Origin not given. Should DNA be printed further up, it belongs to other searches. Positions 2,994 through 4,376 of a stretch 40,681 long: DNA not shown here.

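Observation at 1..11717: PUL-like locus for extracellular PHB / 3HB-oligomer use: a TonB-dependent receptor translationally coupled to a lipoprotein PHB depolymerase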

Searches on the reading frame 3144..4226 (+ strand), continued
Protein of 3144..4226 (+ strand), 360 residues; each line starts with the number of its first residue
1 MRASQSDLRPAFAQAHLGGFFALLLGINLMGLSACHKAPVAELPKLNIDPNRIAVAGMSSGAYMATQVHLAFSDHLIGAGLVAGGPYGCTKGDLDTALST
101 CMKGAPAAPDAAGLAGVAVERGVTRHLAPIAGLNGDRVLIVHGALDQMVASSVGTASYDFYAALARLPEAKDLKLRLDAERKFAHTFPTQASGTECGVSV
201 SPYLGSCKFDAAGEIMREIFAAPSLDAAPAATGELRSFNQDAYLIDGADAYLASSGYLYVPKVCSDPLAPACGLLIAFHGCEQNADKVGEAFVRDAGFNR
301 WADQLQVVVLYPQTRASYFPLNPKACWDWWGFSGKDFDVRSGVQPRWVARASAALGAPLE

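Call 30: search_protein_families(library=ncbifam, proteins=[L001:16388-17197:-, L001:15103-15750:+, L001:15760-16209:+, L001:6099-7496:-], max_evalue=0.001)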
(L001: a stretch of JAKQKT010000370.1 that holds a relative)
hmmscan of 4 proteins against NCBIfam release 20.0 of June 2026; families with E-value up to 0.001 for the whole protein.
L001:16388-17197:- (269 aa): 216 families (the best 25 are shown)
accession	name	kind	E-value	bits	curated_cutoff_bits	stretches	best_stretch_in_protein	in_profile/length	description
TIGR01963.1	PHB_DH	subfamily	2.1e-84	282.7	307.05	1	8-269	1-255/255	3-hydroxybutyrate dehydrogenase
NF009093.0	PRK12429.1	subfamily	1.9e-83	279.7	258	1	6-269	3-259/259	3-hydroxybutyrate dehydrogenase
NF009931.0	PRK13394.1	subfamily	8.1e-71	238.6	340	1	6-269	5-262/262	3-hydroxybutyrate dehydrogenase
NF009466.0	PRK12826.1-2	subfamily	3.3e-59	200.3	222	1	8-267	3-245/248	3-oxoacyl-ACP reductase FabG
NF004791.0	PRK06138.1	equivalog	8.9e-53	179.2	312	1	6-268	3-251/252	SDR family oxidoreductase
NF004818.0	PRK06172.1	equivalog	2.1e-51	174.7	336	1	6-268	5-252/253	SDR family oxidoreductase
TIGR01830.1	3oxo_ACP_reduc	equivalog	4.4e-51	173.9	297.75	1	11-265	1-237/239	3-oxoacyl-[acyl-carrier-protein] reductase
NF004198.0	PRK05653.1-3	equivalog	1.4e-50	172.1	296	1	4-266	3-246/248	3-oxoacyl-ACP reductase FabG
NF005559.1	PRK07231.1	subfamily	3.2e-50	171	215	1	6-267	2-248/249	glucose 1-dehydrogenase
TIGR01829.1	AcAcCoA_reduct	subfamily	8.3e-48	163.2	302.1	1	9-266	1-240/242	acetoacetyl-CoA reductase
NF009464.0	PRK12824.1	subfamily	4.1e-47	160.9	269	1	8-266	2-242/245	3-oxoacyl-ACP reductase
NF005309.0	PRK06841.1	subfamily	1.6e-46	158.9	286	1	6-268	13-254/255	GolD/DthD family dehydrogenase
NF004778.0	PRK06124.1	equivalog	8.9e-46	156.4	303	1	6-268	9-254/256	SDR family oxidoreductase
NF053701.1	CsHdxCHCADhChcB2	equivalog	1.1e-45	156.1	350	1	6-268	1-244/245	cis-4-hydroxycyclohexanecarboxylate dehydrogenase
NF005469.0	PRK07063.1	equivalog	3.7e-44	151.2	306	1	6-266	5-254/260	SDR family oxidoreductase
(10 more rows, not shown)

L001:15103-15750:+ (215 aa): 0 families

L001:15760-16209:+ (149 aa): 0 families

L001:6099-7496:- (465 aa): 0 families

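Call 34: search_protein_families(library=ncbifam, proteins=[L075:6973-8268:+, L075:8499-9890:+, L075:9887-10963:+, L075:10920-11723:+, L075:11832-13025:-, L075:13310-14185:+, L075:15176-17059:+, L075:4291-6657:-], max_evalue=0.00001)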
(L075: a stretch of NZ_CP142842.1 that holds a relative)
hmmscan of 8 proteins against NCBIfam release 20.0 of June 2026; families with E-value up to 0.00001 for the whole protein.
L075:6973-8268:+ (431 aa): 4 families
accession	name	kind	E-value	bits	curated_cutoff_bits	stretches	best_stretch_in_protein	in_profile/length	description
TIGR00791.1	gntP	subfamily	5.2e-09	35.6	292.75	1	9-147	8-142/439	gluconate:H+ symporter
NF007459.0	PRK10034.1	equivalog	4.1e-07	29.5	647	1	2-147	4-147/447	gluconate permease GntP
NF007332.0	PRK09821.1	equivalog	1.3e-06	27.6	524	1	3-221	7-219/454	GntP family transporter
NF007781.0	PRK10472.1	equivalog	2.3e-06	26.8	625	1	6-121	9-124/446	gluconate transporter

L075:8499-9890:+ (463 aa): 9 families
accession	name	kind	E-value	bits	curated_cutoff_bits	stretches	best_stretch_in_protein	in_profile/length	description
NF005262.1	PRK06765.1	equivalog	3.8e-185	615.1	450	1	90-456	2-366/366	E22 family MetX-like putative esterase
NF001209.0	PRK00175.1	equivalog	7.4e-79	265.3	331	1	85-459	8-376/381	homoserine O-acetyltransferase MetX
TIGR01392.2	MetX_acetyl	equivalog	3.9e-72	243.3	500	1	98-455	3-350/351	homoserine O-acetyltransferase MetX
NF047916.1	MetX_succinyl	exception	5.5e-65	219.7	560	1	101-457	17-368/370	homoserine O-succinyltransferase MetX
NF047917.1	MetX_acetyl_MTB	exception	4.8e-55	187.1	475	1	93-456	8-360/361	homoserine O-acetyltransferase MetX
NF005757.0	PRK07581.1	subfamily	2.5e-45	154.8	332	1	91-456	6-334/339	hypothetical protein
NF005071.0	PRK06489.1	equivalog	8.4e-22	77.7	305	1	71-407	13-307/362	hypothetical protein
NF006449.0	PRK08775.1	equivalog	3e-12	46.1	296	0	214-274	122-182/344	homoserine O-succinyltransferase MetX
NF047915.1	homoser_Ac_Staph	exception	1.1e-08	34.8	500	1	94-248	7-139/320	homoserine O-acetyltransferase MetX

L075:9887-10963:+ (358 aa): 3 families
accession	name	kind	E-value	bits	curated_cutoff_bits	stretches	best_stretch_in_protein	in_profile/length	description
NF050059.1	e_dPHAscl_type2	hypoth_equivalog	1.5e-120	402.2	280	1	42-340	4-302/305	extracellular catalytic domain type 2 short-chain-length polyhydroxyalkanoate depolymerase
NF050058.1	e_dPHAscl_type1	hypoth_equivalog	4.8e-26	91.9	150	2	41-157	98-204/276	extracellular catalytic domain type 1 short-chain-length polyhydroxyalkanoate depolymerase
TIGR01840.1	esterase_phb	subfamily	3.7e-17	62.5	107.85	2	246-334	2-80/213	PHB depolymerase family esterase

L075:10920-11723:+ (267 aa): 228 families (the best 25 are shown)
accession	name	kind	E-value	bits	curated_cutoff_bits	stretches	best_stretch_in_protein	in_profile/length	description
TIGR01963.1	PHB_DH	subfamily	1.1e-101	339.4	307.05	1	15-266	1-254/255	3-hydroxybutyrate dehydrogenase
NF009093.0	PRK12429.1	subfamily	7.2e-95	317.1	258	1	13-266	3-258/259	3-hydroxybutyrate dehydrogenase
NF009931.0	PRK13394.1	subfamily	2.5e-77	259.9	340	1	15-266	7-261/262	3-hydroxybutyrate dehydrogenase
NF009466.0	PRK12826.1-2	subfamily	7.8e-56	189.3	222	1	14-264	2-244/248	3-oxoacyl-ACP reductase FabG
NF004791.0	PRK06138.1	equivalog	4.4e-53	180.2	312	1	13-266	3-251/252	SDR family oxidoreductase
NF005559.1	PRK07231.1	subfamily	3.5e-52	177.4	215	1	14-265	3-248/249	glucose 1-dehydrogenase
NF009464.0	PRK12824.1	subfamily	1.2e-51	175.8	269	1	15-264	2-242/245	3-oxoacyl-ACP reductase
NF004198.0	PRK05653.1-3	equivalog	4.2e-51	173.8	296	1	14-264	6-246/248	3-oxoacyl-ACP reductase FabG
NF005309.0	PRK06841.1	subfamily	3.2e-47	161.2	286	1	12-266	12-254/255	GolD/DthD family dehydrogenase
TIGR01830.1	3oxo_ACP_reduc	equivalog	4.3e-47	160.8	297.75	1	18-263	1-237/239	3-oxoacyl-[acyl-carrier-protein] reductase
TIGR03971.1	SDR_subfam_1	subfamily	9.3e-46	156.3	300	1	14-266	2-270/271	mycofactocin-coupled SDR family oxidoreductase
NF047923.1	pyridox_DH_SDR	equivalog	1e-45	156.2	325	1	14-265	2-241/243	pyridoxal 4-dehydrogenase, SDR-type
NF004778.0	PRK06124.1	equivalog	2e-45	155.2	303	1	13-267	9-255/256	SDR family oxidoreductase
TIGR02415.1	23BDH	subfamily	5e-45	153.9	304.35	1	17-264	2-251/254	acetoin reductase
NF006080.0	PRK08226.1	equivalog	3e-44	151.4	356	1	15-265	6-254/263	SDR family oxidoreductase UcpA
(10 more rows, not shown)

L075:11832-13025:- (397 aa): 17 families
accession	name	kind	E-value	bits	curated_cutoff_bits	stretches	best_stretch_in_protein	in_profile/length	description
TIGR02638.1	lactal_redase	equivalog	2.1e-96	323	523.15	1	14-392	2-379/379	lactaldehyde reductase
NF041833.1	Fe_ADH_ErcA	equivalog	5.8e-92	308.7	550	1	24-393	13-379/382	alcohol dehydrogenase-like regulatory protein ErcA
NF007911.0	PRK10624.1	equivalog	2.2e-90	303.4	537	1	12-396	1-382/382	lactaldehyde reductase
NF010378.0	PRK13805.1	equivalog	7.1e-85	285.5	951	1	22-395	465-863/872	bifunctional acetaldehyde-CoA/alcohol dehydrogenase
NF007363.0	PRK09860.1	equivalog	1.1e-82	278.2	581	1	15-393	5-380/383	L-threonine dehydrogenase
NF053866.1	CholDhdGbsBBac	equivalog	7.3e-77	258.6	550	1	13-392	9-387/392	choline dehydrogenase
NF050025.1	SulfAcetaldRedSarD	equivalog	1.9e-68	231.1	700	1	21-388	11-377/385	sulfoacetaldehyde reductase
NF058672.1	4HyButDHCUPNE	equivalog_domain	2.3e-63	214.6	500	1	23-391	11-373/378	4-hydroxybutyrate dehydrogenase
NF011998.0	PRK15454.1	equivalog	1.6e-62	211.5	556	1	45-393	53-392/395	ethanolamine utilization ethanol dehydrogenase EutG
TIGR03405.1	Phn_Fe-ADH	equivalog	6.4e-51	173.2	423.7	1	21-358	6-335/355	iron-containing alcohol dehydrogenase PsrA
TIGR04266.1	NDMA_methanol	equivalog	2.1e-39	135.5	625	1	34-347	31-348/420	NDMA-dependent methanol dehydrogenase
NF011717.0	PRK15138.1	equivalog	7.3e-18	64.8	645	1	59-348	45-341/387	alcohol dehydrogenase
NF041822.1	daptide_DH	equivalog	8.5e-17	61.1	300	1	46-231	5-194/363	daptide-type RiPP biosynthesis dehydogenase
NF006941.0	PRK09423.1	subfamily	3.3e-13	49.2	336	1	13-240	2-210/367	glycerol dehydrogenase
NF002022.0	PRK00843.1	equivalog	1.7e-08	33.9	413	1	12-119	4-108/350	NAD(P)-dependent glycerol-1-phosphate dehydrogenase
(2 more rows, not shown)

L075:13310-14185:+ (291 aa): 18 families
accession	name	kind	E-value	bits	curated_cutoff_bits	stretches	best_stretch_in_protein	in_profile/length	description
NF002893.0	PRK03378.1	equivalog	1.6e-136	454.4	386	1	3-291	5-292/292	NAD(+) kinase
NF002306.0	PRK01231.1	equivalog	3.2e-116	387.7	316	1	3-290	8-295/299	NAD(+) kinase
NF002579.0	PRK02231.1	equivalog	3.8e-116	387.7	459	1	3-290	12-300/301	NAD(+) kinase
NF002561.0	PRK02155.1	equivalog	7e-96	321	371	1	2-288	5-289/297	NAD kinase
NF003391.0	PRK04539.1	equivalog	2e-77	260.2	470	1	2-290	4-295/296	inorganic polyphosphate/ATP-NAD kinase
NF002521.0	PRK01911.1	equivalog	1.9e-63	214.6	309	1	6-288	3-288/292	NAD kinase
NF010678.0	PRK14076.1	equivalog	2.5e-60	205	493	1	20-284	309-567/570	bifunctional NADP phosphatase/NAD kinase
NF002732.0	PRK02649.1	equivalog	7.2e-59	199.8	348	1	44-287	51-292/305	NAD(+) kinase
NF002892.0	PRK03372.1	equivalog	7.4e-55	186.4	299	1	6-284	8-292/312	NAD kinase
NF002731.0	PRK02645.1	equivalog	1.7e-53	182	312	1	3-289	3-295/305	NAD(+) kinase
NF002984.0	PRK03708.1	equivalog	4.4e-53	180.5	326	1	24-272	21-262/277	NAD(+) kinase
NF010679.0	PRK14077.1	equivalog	2.5e-52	178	343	1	5-287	12-286/287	NAD(+) kinase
NF010677.0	PRK14075.1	equivalog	1.5e-47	162.3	260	1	37-290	19-256/257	NAD(+) kinase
NF002255.0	PRK01185.1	subfamily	3e-46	157.7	304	1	34-283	30-264/271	NAD(+) kinase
NF003424.0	PRK04885.1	equivalog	4.6e-30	104.7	220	1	40-278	15-254/265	NAD kinase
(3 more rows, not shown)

L075:15176-17059:+ (627 aa): 7 families
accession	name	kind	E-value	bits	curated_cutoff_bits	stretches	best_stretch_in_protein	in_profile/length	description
NF008121.0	PRK10869.1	equivalog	9.4e-218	724.2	418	1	67-622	1-552/553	DNA repair protein RecN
TIGR00634.1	recN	equivalog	3.2e-166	554.6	407.85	1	67-622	1-562/563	DNA repair protein RecN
TIGR02169.1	SMC_prok_A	equivalog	3.1e-13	48.3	729.4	1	80-187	15-124/1165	chromosome segregation protein SMC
NF045780.1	TrlF_fam_ATP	equivalog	1.7e-11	43.6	350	1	70-468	292-719/944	TrlF family AAA-like ATPase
TIGR02168.1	SMC_prok_B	equivalog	6.9e-11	40.6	567.35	1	80-186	15-124/1181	chromosome segregation protein SMC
TIGR02857.1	CydD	equivalog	7.5e-06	25.2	435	0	494-572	452-526/529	thiol reductant ABC exporter subunit CydD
NF040873.1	AztA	equivalog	9.6e-06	25.3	220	0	500-573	119-189/191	zinc ABC transporter ATP-binding protein AztA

L075:4291-6657:- (788 aa): 24 families
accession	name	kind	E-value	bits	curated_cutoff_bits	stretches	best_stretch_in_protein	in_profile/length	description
TIGR01783.1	TonB-siderophor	subfamily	1.4e-48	166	223.5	2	522-788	406-649/649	TonB-dependent siderophore receptor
TIGR01785.1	TonB-hemin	subfamily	1.6e-31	109.5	316.85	2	437-747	362-657/677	TonB-dependent heme/hemoglobin receptor family protein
TIGR01786.1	TonB-hemlactrns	subfamily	9.8e-20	70.5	323.75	1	439-746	391-688/719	TonB-dependent hemoglobin/transferrin/lactoferrin family receptor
TIGR01779.1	TonB-B12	equivalog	4.7e-18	65.1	599.7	1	56-270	21-229/614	TonB-dependent vitamin B12 receptor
NF010651.0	PRK14050.1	equivalog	4.9e-18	64.6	884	2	50-212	46-203/730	TonB-dependent siderophore receptor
NF007465.0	PRK10044.1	equivalog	8e-17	60.7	803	2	69-211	65-203/726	ferrichrome porin FhuA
NF053590.1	TonB_dep_TOL0244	equivalog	3.2e-16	59.1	645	1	164-216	109-160/604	TOL_0244 family TonB-dependent receptor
NF050067.1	TonBEntbctnRecCfrA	equivalog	5.2e-15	54.8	1200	1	55-207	15-170/698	TonB-dependent ferric enterobactin receptor CfrA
NF041535.1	TonB_rec_PqqU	equivalog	8.7e-15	54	1200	1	78-221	11-158/676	TonB-dependent receptor PqqU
NF049960.1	siderphRecptFauA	equivalog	2.3e-14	52.8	900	1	523-745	484-702/727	TonB-dependent alcaligin siderophore receptor FauA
NF010010.0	PRK13483.1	equivalog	3.9e-14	51.6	927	1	43-213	9-189/660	ligand-gated channel protein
NF010650.0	PRK14049.1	equivalog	6.5e-14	51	904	1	521-684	480-641/729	ferrioxamine B receptor precursor protein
NF007926.1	PRK10641.1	equivalog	4.1e-11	42.1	836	1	101-266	62-226/617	TonB-dependent vitamin B12 receptor BtuB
NF010012.0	PRK13486.1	equivalog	1.6e-10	40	924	0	160-211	123-174/696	TonB-dependent receptor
NF049945.1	TonB_dep_FCYXU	equivalog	9.1e-10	37.8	825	0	46-244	16-218/697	TonB-dependent receptor, FCYXU motif-type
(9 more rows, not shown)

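Call 68: predict_structure(alignment_id=A1)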
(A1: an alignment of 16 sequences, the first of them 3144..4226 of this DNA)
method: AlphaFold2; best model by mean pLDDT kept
length: 360 residues; sequences in the alignment: 16
mean_pLDDT: 80.3   pTM: 0.83
mean pLDDT of the five models: 80.3, 77.6, 77.1, 75.2, 74.4
residues with pLDDT >= 90: 171; 70-90: 92; 50-70: 56; < 50: 41
segments of 3 or more residues with pLDDT < 50: 1-5, 7-20, 89-92, 317-328
pLDDT, mean of each block of 10 residues (from residue 1): 41 43 51 55 95 93 90 97 67 54 63 91 95 97 88 88 97 96 91 88 87 94 70 93 82 89 92 92 61 88 95 66 45 70 91 96
secondary structure, 60 per line:
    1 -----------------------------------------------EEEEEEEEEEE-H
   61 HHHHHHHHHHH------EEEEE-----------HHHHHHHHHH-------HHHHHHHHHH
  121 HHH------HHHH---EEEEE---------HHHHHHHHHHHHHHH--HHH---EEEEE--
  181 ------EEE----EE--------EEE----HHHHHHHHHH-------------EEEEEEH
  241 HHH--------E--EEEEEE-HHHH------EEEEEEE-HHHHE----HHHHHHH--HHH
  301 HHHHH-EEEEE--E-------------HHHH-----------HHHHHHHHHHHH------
elements in order: E48-58 H60-71 E78-82 H94-103 H111-123 H130-133 E137-141 H151-165 E174-178 E187-189 E204-206 H211-220 E234-239 H240-243 E255-260 H262-265 E272-278 H280-283 H289-295 H298-305 E307-311 H328-331 H343-354

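Call 70: fold_search(model_id=the predicted structure, library=pdb)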
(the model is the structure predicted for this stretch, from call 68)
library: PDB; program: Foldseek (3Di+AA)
matches with E <= 10: 1347; with E <= 0.001: 2
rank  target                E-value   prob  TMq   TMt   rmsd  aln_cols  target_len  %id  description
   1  2d80_A                2.1e-28  1.00  0.75  0.84   3.1       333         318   29  Crystal structure of PHB depolymerase from Penicillium funiculosum (released 2006-01-31)
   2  2d81                  5.9e-28  1.00  0.76  0.85   3.0       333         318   29  PHB depolymerase (S39A) complexed with R3HB trimer (released 2006-01-31)
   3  9byu                  6.2e-03  1.00  0.33  0.39   4.3       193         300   14  Structure and stability of an apo thermophilic esterase that hydrolyzes polyhydroxybutyrate (released 2024-11-06)
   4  7dwc_A                6.6e-03  0.98  0.22  0.29   7.0       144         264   20  Bacteroides thetaiotaomicron VPI5482 BTAxe1 (released 2022-01-19)
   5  8daj                  8.4e-03  1.00  0.33  0.39   4.3       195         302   14  Structure and Biochemistry of a Promiscuous Thermophilic Polyhydroxybutyrate Depolymerase from Lihuaxuella thermophilia (released 2023-02-15)
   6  7xrh_B                8.9e-03  0.98  0.20  0.31   7.0       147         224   18  Feruloyl esterase from Lactobacillus acidophilus (released 2023-05-17)
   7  7q4j_A                1.1e-02  0.85  0.20  0.27   9.3       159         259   21  A thermostable lipase from Thermoanaerobacter thermohydrosulfuricus in complex a monoacylglycerol intermediate (released 2023-05-10)
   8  9h0z_D                1.5e-02  0.80  0.18  0.24   8.3       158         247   20  Crystal structure of TTL[Nle], thermophilic lipase TTL from Thermoanaerobacter thermohydrosulfuricus containing non-ca (released 2025-10-29)
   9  4e14                  1.8e-02  0.90  0.22  0.26   6.7       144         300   14  Crystal structure of kynurenine formamidase conjugated with phenylmethylsulfonyl fluoride (released 2012-06-27)
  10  3pfb_A                1.9e-02  0.93  0.23  0.32   7.9       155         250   18  Crystal structure of the Lactobacillus johnsonii cinnamoyl esterase LJ0536 S106A mutant in complex with ethylferulate (released 2011-08-31)
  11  9h0z_F                2.0e-02  0.77  0.19  0.26   8.7       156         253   20  Crystal structure of TTL[Nle], thermophilic lipase TTL from Thermoanaerobacter thermohydrosulfuricus containing non-ca (released 2025-10-29)
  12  4e15_A                2.1e-02  0.89  0.22  0.26   7.0       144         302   14  Crystal structure of kynurenine formamidase conjugated with an inhibitor (released 2012-06-27)
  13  9h0z_C                2.5e-02  0.77  0.18  0.24   7.2       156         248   20  Crystal structure of TTL[Nle], thermophilic lipase TTL from Thermoanaerobacter thermohydrosulfuricus containing non-ca (released 2025-10-29)
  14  7qdn_C                2.5e-02  0.06  0.14  0.13  17.6       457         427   12  Structure of human liver pyruvate kinase from which the B domain has been deleted (released 2022-03-30)
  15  9n7b_SI               2.7e-02  0.21  0.15  0.09  22.3       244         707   11  SSU processome maturation and disassembly, State O (released 2025-10-29)
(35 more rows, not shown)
